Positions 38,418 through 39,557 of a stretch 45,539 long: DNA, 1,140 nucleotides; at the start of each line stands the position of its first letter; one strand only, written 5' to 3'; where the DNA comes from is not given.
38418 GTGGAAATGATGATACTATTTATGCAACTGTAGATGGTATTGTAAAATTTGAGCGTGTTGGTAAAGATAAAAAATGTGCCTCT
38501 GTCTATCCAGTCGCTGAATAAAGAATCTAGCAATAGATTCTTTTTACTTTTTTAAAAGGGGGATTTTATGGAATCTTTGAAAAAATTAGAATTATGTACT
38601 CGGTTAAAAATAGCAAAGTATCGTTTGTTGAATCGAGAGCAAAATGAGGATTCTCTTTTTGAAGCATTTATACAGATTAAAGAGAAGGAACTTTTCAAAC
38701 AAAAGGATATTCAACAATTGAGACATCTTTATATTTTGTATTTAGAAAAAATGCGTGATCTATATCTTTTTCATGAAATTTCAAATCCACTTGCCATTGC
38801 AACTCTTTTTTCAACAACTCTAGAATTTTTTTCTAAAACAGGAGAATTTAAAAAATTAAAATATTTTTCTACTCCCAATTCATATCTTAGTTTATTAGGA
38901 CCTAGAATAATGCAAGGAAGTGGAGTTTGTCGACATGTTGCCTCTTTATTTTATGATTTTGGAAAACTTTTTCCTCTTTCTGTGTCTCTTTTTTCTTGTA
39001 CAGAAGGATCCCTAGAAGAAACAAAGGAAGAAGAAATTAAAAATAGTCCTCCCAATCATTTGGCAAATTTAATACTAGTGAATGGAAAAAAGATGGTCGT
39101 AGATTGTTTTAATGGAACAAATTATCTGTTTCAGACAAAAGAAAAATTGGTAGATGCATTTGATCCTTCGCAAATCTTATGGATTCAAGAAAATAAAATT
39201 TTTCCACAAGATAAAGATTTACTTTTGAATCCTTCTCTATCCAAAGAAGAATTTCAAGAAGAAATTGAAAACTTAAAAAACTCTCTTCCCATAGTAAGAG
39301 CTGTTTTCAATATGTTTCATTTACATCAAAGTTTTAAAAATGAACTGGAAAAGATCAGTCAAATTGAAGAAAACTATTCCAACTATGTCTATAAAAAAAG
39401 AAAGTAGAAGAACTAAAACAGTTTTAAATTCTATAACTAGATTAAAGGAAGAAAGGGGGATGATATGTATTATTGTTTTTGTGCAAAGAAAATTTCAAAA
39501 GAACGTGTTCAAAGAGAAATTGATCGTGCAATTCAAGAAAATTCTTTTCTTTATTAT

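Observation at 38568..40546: Transglutaminase-like Cys peptidase plus ATP-grasp ligase cassette between rpmA and obg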

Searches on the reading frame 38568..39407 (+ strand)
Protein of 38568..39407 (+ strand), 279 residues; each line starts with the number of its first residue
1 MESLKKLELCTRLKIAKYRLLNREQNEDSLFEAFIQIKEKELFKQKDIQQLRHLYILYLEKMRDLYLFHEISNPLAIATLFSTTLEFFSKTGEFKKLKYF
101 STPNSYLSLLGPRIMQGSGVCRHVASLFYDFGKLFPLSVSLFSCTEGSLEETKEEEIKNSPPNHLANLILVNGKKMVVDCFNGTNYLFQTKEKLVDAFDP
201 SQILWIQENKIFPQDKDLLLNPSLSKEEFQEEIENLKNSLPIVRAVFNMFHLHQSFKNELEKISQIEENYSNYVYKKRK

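Call 4: search_protein_families(library=pfam, proteins=[window:38568-39407:+], max_evalue=1)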
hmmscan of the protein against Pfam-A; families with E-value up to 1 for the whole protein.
window:38568-39407:+ (279 aa): 0 families
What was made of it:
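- On Transglutaminase-like core (PF01841): The window protein has no hit (call 4).
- Closest known: Arylamine N-acetyltransferases. Different: The window protein does not hit the Pfam model (call 4).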

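Call 7: search_protein_families(library=ncbifam, proteins=[window:38568-39407:+], max_evalue=1)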
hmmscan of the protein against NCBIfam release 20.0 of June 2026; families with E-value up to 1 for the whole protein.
window:38568-39407:+ (279 aa): 2 families
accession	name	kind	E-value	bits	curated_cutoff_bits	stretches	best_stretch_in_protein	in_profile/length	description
TIGR01639.1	P_fal_TIGR01639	paralog_domain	0.017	15.2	25.75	1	220-274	6-57/61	Plasmodium falciparum uncharacterized domain TIGR01639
NF052466.1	CT668_fam_effector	equivalog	0.068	13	335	1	189-259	46-114/224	CT668 family type III secretion system protein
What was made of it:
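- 38568..39407 (+): Gene A: intact 279-aa protein of an undescribed Cys-His-Asp family (NAT-like / transglutaminase-like fold). It lacks the hydrophobic N-terminal segment seen in about a dozen relatives. No Pfam or NCBIfam hit (calls 4, 7).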

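Call 9: find_homologous_proteins(query=window:38568-39407:+, max_evalue=0.001)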
Query window:38568-39407:+ (279 aa): 1 proteins with E <= 0.001 among 776 candidates.
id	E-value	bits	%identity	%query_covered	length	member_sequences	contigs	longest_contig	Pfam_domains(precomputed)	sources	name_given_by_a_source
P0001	1.7e-178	609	100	100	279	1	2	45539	-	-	-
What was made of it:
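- Tried and rejected: The k-mer-indexed search with gene A found only itself (call 9).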

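Call 18: search_protein_representatives(protein=window:38568-39407:+)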
Query: 279 residues. Proteins with E-value up to 0.001 (for the whole library): 38; up to 1e-10: 7; up to 1e-30: 1. The best 38 are listed.
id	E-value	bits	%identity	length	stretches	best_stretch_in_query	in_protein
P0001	5.4e-179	609.4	100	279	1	1-279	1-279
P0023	1.6e-25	106.5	35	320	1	42-276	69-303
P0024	8.6e-24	100.7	34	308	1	41-273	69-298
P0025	7.9e-21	91.0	31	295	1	40-278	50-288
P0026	4.2e-16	75.5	34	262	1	28-277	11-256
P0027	1.2e-15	74.0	34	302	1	42-279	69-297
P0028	9.0e-13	64.6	31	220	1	39-179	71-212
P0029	3.8e-09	52.7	30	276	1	36-271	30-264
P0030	1.1e-06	44.6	32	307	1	45-241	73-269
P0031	6.1e-06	42.2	32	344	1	45-137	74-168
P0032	6.5e-06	42.1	30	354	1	44-188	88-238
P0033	6.9e-06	42.1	28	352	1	33-222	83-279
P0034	1.1e-05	41.4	34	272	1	67-239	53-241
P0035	1.4e-05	41.1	34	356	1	45-159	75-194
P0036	2.7e-05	40.1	27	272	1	33-200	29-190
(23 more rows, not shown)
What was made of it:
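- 38568..39407 (+): There are 38 family representatives in 1.84 billion proteins (call 18).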

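Call 21: search_protein_families(library=pfam, alignment_id=A1, max_evalue=0.1)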
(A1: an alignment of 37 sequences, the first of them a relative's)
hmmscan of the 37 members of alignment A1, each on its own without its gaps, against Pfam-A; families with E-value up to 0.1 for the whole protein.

A. member 1, P0001 (279 aa): 0 families

B. families by the number of members that match (of 37 scanned): 21 families
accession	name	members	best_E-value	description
PF01841.26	Transglut_core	3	0.011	Transglutaminase-like superfamily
PF00797.23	Acetyltransf_2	2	1.5e-05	N-acetyltransferase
PF04473.18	DUF553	1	0.00079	Transglutaminase-like domain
PF15145.11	DUF4577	1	0.0024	Domain of unknown function (DUF4577)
PF25100.1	DUF7809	1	0.017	Domain of unknown function (DUF7809)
PF22634.1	POL2_thumb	1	0.019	DNA polymerase epsilon catalytic subunit A, thumb domain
PF10241.14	KxDL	1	0.02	Uncharacterized conserved protein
PF14567.11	SUKH_5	1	0.021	SMI1-KNR4 cell-wall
PF24692.1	DUF7659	1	0.023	Family of unknown function (DUF7659)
PF19191.5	HEF_HK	1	0.023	HEF_HK domain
PF15645.12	Tox-PLDMTX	1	0.024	Dermonecrotoxin of the Papain-like fold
PF08649.15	DASH_Dad1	1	0.03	DASH complex subunit Dad1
PF15611.11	EH_Signature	1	0.034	EH_Signature domain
PF14978.11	MRP-63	1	0.04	Mitochondrial ribosome protein 63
PF09432.15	THP2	1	0.049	Tho complex subunit THP2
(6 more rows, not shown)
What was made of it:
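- Member-level Pfam hits are to Acetyltransf_2 (best E = 1.5e-5), DUF553 and Transglut_core (call 21).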

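Call 22: search_solved_structures(query=A1, max_evalue=10, show_alignments=3)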
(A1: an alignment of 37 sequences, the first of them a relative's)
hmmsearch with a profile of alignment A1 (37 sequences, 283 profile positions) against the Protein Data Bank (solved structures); distinct sequences matched with E-value up to 10: 9.
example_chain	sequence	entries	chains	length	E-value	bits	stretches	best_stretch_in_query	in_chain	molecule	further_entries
3lnb_A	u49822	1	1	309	0.0032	20.2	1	126-186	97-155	N-acetyltransferase family protein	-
9kns_A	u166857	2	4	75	0.018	17.7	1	32-78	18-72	Protein Hook homolog 3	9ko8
4zia_A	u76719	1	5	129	0.02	17.5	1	18-92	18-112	Signal transducer and activator of transcription 3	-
9cfs_A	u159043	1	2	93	1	12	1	224-275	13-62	Long regulatory protein rop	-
6h9l_A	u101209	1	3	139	1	11.9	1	215-273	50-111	Uncharacterized protein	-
6pfp_A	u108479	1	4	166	1.6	11.3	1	246-279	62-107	Myosin-7 fused to GP7 and EB1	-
5f5p_C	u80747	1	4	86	2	11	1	214-273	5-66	Rho-associated protein kinase 1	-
9r1m_A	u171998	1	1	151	3.1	10.4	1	202-278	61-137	sc-apCC-4-LMF-1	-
8qat_A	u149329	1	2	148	10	8.7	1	40-78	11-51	Protein Hook homolog 3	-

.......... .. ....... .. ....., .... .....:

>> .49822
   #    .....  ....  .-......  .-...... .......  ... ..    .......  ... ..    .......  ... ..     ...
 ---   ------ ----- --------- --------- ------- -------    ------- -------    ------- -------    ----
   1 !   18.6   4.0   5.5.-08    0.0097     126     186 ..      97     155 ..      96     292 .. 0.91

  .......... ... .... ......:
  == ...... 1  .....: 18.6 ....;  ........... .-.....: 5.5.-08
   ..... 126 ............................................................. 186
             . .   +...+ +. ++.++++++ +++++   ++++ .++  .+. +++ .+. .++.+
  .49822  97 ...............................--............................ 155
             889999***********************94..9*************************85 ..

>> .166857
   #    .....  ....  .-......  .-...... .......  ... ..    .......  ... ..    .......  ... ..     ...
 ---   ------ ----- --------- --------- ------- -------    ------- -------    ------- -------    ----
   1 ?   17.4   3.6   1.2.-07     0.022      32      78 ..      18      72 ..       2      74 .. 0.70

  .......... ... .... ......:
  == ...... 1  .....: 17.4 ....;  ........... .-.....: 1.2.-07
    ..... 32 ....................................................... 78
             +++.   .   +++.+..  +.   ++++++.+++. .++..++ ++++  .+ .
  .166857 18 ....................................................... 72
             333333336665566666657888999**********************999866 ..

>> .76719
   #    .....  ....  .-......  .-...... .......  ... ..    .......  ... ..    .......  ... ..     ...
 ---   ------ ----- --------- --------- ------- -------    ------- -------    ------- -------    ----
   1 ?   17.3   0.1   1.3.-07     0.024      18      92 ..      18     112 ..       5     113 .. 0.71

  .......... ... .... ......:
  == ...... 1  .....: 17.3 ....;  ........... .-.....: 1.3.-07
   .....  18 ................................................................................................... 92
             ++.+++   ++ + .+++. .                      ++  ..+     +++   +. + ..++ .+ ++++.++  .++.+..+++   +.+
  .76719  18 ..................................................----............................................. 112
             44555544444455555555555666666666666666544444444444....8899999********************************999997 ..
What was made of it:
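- The family profile matches NAT 3lnb at E = 0.003, aligned on Cys/His/Asp (call 22).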

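Call 24: find_encoding_contigs(protein=P0023, flank=6000, max_places=3)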
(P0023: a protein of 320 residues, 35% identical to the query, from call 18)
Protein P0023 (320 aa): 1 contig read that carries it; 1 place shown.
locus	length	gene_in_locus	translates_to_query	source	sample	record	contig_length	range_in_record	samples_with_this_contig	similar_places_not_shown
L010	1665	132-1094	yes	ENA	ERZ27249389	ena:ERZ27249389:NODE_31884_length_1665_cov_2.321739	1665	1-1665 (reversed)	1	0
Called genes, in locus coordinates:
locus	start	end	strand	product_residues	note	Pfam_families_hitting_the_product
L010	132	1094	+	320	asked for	-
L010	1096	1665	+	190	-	?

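Call 27: find_encoding_contigs(protein=P0024, flank=6000, max_places=3)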
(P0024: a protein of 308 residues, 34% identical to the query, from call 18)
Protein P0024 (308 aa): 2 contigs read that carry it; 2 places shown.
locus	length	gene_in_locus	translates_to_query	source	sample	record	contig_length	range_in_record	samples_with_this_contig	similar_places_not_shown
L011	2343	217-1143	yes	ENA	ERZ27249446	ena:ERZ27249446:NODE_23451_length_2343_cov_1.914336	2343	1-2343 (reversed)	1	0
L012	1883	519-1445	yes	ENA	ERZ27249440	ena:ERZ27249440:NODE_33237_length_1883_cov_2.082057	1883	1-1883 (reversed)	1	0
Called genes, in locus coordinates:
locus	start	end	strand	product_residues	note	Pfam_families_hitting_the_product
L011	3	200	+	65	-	?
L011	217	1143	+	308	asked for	-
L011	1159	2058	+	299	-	-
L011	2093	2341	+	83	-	?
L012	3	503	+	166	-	?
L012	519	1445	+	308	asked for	-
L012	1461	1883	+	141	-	?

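Call 28: find_encoding_contigs(protein=P0025, flank=6000, max_places=3)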
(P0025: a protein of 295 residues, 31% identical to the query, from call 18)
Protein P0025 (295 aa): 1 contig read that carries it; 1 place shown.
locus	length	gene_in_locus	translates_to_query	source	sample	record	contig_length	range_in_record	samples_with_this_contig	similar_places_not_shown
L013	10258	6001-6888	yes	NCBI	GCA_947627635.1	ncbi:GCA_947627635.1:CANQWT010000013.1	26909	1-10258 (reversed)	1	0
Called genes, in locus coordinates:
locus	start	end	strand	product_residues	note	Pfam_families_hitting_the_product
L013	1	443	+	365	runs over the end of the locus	-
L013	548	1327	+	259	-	PF00069:Pkinase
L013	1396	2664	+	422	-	PF05697:Trigger_N, PF00254:FKBP_C, PF05698:Trigger_C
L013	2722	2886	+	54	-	PF00471:Ribosomal_L33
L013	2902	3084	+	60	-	-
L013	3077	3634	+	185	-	PF08207:EFP_N, PF01132:EFP, PF09285:Elong-fact-P_C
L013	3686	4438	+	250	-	PF01145:Band_7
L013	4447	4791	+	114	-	-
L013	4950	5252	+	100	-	PF00829:Ribosomal_L21p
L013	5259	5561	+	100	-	PF04327:Peptidase_Prp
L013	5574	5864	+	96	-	PF01016:Ribosomal_L27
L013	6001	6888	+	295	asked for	-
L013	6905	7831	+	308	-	-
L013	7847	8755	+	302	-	-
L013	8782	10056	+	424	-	PF01018:GTP1_OBG, PF02421:FeoB_N, PF01926:MMR_HSR1, PF09269:DUF1967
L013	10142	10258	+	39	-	?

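Call 38: predict_structure(alignment_id=A1)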
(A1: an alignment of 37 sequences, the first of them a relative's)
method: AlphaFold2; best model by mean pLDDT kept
length: 279 residues; sequences in the alignment: 37
mean_pLDDT: 93.1   pTM: 0.90
mean pLDDT of the five models: 93.1, 91.5, 91.4, 91.1, 89.5
residues with pLDDT >= 90: 213; 70-90: 61; 50-70: 4; < 50: 1
segments of 3 or more residues with pLDDT < 50: none
pLDDT, mean of each block of 10 residues (from residue 1): 86 89 88 90 96 98 98 97 98 94 87 97 98 97 92 90 96 98 97 96 90 88 98 92 94 98 96 67
secondary structure, 60 per line:
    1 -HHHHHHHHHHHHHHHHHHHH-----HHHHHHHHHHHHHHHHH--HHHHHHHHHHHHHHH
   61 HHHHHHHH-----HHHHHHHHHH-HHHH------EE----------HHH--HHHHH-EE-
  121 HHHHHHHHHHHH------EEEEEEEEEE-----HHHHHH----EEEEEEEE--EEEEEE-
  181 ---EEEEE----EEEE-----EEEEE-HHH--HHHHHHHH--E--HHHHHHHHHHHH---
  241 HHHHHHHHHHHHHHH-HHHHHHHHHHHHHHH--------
elements in order: H2-21 H27-43 H46-68 H74-83 H85-88 H112-116 H121-132 E139-148 H154-159 E164-171 E174-179 E184-188 E193-196 E202-206 H213-220 H226-237 H241-255 H257-271
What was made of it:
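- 38568..39407 (+): The AlphaFold model has pLDDT 93 (call 38).
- Closest known: Arylamine N-acetyltransferases. Different: The C-terminal third is all-helical (call 38).
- The model has pLDDT 93 (call 38).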

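Call 40: find_homologous_proteins(query=A1, max_evalue=0.001)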
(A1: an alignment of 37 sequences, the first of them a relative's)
Query A1 (37 sequences) (279 aa, profile of the alignment): 3 proteins with E <= 0.001 among 8000 candidates.
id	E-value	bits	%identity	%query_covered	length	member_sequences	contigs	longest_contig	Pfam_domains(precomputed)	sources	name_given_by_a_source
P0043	2.3e-62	229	30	51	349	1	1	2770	-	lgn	-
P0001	3.1e-54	202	100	100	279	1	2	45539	-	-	-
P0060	1.9e-26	111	25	33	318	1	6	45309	-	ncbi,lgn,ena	-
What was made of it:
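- Tried and rejected: The same search with the family profile found only 3 proteins (call 40).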

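Call 41: fold_search(model_id=the predicted structure, library=pdb)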
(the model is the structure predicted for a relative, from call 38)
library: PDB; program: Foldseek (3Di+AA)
matches with E <= 10: 316; with E <= 0.001: 0
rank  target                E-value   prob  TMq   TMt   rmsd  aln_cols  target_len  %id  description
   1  2vfc_B                1.5e-03  0.98  0.30  0.31  12.0       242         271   12  The structure of Mycobacterium marinum arylamine N-acetyltransferase in complex with CoA (released 2007-12-18)
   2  2ija                  1.9e-03  0.99  0.28  0.27  14.0       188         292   11  Human N-acetyltransferase 1 F125S mutant (released 2006-11-28)
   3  1w5r_A                2.6e-03  1.00  0.27  0.28   6.0       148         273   14  X-ray crystallographic structure of a C70Q Mycobacterium smegmatis N- arylamine Acetyltransferase (released 2005-05-11)
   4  4nv7_B                2.7e-03  1.00  0.29  0.29   5.8       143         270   14  Crystal Structure of Mesorhizobium Loti Arylamine N-acetyltransferase 1 In Complex With CoA (released 2015-01-21)
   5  1w6f_D                2.7e-03  0.99  0.27  0.28   6.2       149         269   15  Arylamine N-acetyltransferase from Mycobacterium smegmatis with the anti-tubercular drug isoniazid bound in the active (released 2005-02-23)
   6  4bgf_F                3.1e-03  1.00  0.28  0.29   5.9       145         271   17  The 3D-structure of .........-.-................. from M. tuberculosis (released 2013-07-24)
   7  4nv7_A                3.4e-03  1.00  0.28  0.29   5.7       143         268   13  Crystal Structure of Mesorhizobium Loti Arylamine N-acetyltransferase 1 In Complex With CoA (released 2015-01-21)
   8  4bgf_C                3.4e-03  0.99  0.32  0.33   6.5       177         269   16  The 3D-structure of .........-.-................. from M. tuberculosis (released 2013-07-24)
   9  1w6f_C                4.1e-03  0.99  0.27  0.28   6.2       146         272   16  Arylamine N-acetyltransferase from Mycobacterium smegmatis with the anti-tubercular drug isoniazid bound in the active (released 2005-02-23)
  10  1gx3_A                4.1e-03  0.99  0.27  0.27   6.1       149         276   15  M. smegmatis arylamine N-acetyl transferase (released 2002-06-13)
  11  2bsz_B                4.3e-03  1.00  0.29  0.30   5.8       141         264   16  Structure of Mesorhizobium loti arylamine N-acetyltransferase 1 (released 2005-05-25)
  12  1w6f_A                4.8e-03  0.99  0.27  0.27   6.2       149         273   15  Arylamine N-acetyltransferase from Mycobacterium smegmatis with the anti-tubercular drug isoniazid bound in the active (released 2005-02-23)
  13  8ot2                  5.4e-03  1.00  0.30  0.34   4.6       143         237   15  Structural and functional studies of geldanamycin amide synthase ShGdmF (released 2024-05-01)
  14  2pqt                  5.7e-03  0.92  0.31  0.29  13.4       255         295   10  Human N-acetyltransferase 1 (released 2007-05-15)
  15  3isr_B                6.1e-03  0.99  0.27  0.26   7.1       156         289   16  The Crystal Structure of a Putative Cysteine Protease from Cytophaga hutchinsonii to 1.9A (released 2009-09-08)
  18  3isr_C                8.1e-03  0.97  0.29  0.29   9.4       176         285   15  The Crystal Structure of a Putative Cysteine Protease from Cytophaga hutchinsonii to 1.9A (released 2009-09-08)
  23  3isr_A                1.1e-02  0.98  0.28  0.27   6.7       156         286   16  The Crystal Structure of a Putative Cysteine Protease from Cytophaga hutchinsonii to 1.9A (released 2009-09-08)
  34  3lnb                  1.6e-02  0.75  0.27  0.29  14.6       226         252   14  Crystal Structure Analysis of Arylamine N-acetyltransferase C from Bacillus anthracis (released 2011-01-26)
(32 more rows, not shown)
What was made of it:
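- On Arylamine N-acetyltransferase (PF00797): The C-terminal third of the model is helical (calls 38, 41).
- On Transglutaminase-like core (PF01841): Fold-class matches include 3isr, PNGase, XPC, TglA and PeiP (call 41).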

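Call 42: find_encoding_contigs(protein=P0060, flank=6000, max_places=4)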
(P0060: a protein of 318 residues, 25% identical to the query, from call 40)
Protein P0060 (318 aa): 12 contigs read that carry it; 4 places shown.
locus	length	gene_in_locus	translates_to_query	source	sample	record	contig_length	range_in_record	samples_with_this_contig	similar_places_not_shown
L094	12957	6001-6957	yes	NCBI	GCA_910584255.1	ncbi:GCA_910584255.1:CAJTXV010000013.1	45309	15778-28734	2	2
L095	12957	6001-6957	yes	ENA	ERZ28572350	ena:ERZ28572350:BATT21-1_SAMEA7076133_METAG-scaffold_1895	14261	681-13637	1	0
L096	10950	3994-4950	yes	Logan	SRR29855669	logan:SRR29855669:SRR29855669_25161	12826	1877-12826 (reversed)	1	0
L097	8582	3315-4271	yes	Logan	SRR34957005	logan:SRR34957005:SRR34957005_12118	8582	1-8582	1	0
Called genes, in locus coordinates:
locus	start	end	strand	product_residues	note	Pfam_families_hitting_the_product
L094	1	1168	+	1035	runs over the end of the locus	PF00580:UvrD-helicase, PF13245:AAA_19 (weak), PF13361:UvrD_C, PF13538:UvrD_C_2 (faint)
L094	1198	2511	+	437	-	PF00919:UPF0004, PF04055:Radical_SAM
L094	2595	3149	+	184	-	-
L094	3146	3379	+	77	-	-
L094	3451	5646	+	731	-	PF23139:OB_YrrC, PF14490:HHH_RecD2, PF13086:AAA_11 (faint), PF13245:AAA_19, PF13401:AAA_22 (faint), PF13604:AAA_30, PF18335:SH3_13, PF13538:UvrD_C_2, +1 more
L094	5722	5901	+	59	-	-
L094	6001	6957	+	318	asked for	-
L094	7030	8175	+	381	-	PF01594:AI-2E_transport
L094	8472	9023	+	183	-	PF21448:DNMK (weak)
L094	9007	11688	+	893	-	PF01411:tRNA-synt_2c, PF07973:tRNA_SAD, PF02272:DHHA1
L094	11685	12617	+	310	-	PF06144:DNA_pol3_delta, PF21694:DNA_pol3_delta_C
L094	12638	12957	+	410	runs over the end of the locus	PF00342:PGI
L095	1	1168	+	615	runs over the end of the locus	?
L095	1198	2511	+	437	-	PF00919:UPF0004, PF04055:Radical_SAM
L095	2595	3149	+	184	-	-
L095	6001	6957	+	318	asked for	-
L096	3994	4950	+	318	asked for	-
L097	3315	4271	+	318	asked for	-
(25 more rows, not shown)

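Call 48: find_encoding_contigs(protein=P0026, flank=5000, max_places=3)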
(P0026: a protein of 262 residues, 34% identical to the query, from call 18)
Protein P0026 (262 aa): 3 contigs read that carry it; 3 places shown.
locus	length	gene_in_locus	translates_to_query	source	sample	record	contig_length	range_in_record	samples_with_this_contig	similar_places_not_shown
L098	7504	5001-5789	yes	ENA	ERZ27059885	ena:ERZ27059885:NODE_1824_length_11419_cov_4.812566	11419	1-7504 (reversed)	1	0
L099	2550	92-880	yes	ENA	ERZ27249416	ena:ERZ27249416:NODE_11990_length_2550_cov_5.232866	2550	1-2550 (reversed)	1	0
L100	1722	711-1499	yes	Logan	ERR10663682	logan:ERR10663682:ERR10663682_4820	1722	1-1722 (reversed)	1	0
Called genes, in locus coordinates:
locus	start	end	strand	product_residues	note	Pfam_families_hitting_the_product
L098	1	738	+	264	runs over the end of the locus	PF00069:Pkinase (weak)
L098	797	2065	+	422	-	PF05697:Trigger_N, PF00254:FKBP_C, PF05698:Trigger_C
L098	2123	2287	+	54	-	PF00471:Ribosomal_L33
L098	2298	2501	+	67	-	-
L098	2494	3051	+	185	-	PF08207:EFP_N, PF01132:EFP, PF09285:Elong-fact-P_C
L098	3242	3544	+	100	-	PF00829:Ribosomal_L21p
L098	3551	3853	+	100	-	PF04327:Peptidase_Prp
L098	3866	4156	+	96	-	PF01016:Ribosomal_L27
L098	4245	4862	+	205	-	-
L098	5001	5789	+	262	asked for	-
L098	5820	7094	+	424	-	PF01018:GTP1_OBG, PF02421:FeoB_N, PF01926:MMR_HSR1, PF09269:DUF1967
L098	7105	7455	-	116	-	PF02643:DUF192 (weak)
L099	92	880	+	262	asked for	-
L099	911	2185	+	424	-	PF01018:GTP1_OBG, PF02421:FeoB_N, PF01926:MMR_HSR1, PF09269:DUF1967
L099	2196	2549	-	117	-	?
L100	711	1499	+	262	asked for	-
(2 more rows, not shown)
